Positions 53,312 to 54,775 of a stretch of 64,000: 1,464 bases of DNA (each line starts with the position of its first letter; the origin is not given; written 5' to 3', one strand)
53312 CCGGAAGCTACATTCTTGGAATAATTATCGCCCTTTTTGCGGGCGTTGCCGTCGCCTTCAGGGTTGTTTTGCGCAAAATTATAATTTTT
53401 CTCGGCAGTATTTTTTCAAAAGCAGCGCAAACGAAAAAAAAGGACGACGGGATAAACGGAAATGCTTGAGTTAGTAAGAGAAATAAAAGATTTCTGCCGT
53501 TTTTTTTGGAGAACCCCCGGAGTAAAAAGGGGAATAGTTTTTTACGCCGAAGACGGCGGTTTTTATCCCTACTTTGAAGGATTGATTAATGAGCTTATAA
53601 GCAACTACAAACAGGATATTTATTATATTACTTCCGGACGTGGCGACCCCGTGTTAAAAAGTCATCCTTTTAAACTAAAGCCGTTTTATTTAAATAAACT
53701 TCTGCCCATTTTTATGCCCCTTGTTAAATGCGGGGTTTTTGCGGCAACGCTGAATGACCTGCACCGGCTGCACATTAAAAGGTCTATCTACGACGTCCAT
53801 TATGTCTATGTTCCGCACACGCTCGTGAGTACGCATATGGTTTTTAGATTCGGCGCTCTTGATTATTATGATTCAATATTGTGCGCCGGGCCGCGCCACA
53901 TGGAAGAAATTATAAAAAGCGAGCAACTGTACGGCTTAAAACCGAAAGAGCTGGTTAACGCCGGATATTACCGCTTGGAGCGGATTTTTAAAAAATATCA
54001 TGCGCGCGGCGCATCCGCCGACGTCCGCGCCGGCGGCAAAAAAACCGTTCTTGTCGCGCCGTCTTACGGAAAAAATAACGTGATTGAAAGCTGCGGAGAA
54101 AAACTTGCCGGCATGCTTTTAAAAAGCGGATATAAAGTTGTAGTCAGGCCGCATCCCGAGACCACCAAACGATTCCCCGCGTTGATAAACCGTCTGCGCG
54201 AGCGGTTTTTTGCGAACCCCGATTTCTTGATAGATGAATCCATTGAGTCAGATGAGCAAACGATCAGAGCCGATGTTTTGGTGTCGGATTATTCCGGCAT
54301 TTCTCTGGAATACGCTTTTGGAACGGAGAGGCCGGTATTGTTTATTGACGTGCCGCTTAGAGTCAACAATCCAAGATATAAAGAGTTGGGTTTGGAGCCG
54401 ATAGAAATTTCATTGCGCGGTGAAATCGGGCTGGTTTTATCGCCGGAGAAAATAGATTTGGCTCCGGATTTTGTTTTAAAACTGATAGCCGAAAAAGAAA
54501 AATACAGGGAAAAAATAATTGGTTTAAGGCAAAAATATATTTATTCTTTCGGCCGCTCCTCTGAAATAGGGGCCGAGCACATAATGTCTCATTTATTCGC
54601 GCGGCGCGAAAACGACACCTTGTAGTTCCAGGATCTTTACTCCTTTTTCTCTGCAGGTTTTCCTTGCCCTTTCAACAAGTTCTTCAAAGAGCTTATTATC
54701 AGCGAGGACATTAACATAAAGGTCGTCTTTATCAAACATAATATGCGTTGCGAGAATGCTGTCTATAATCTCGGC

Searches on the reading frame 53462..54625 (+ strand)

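Call 10: search_protein_families(library=pfam, proteins=[window:53462-54625:+], max_evalue=0.01)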
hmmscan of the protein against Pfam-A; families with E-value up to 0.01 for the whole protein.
window:53462-54625:+ (387 aa): 2 families
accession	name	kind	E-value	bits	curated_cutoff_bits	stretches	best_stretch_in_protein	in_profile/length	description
PF04464.20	Glyphos_transf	-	4e-09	36.3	22.1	1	137-294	136-291/367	CDP-Glycerol:Poly(glycerophosphate) glycerophosphotransferase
PF22155.1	Mre11_acc_DNA_cap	-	0.0084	16.3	27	0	6-46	16-51/56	Mre11 accessory DNA binding capping domain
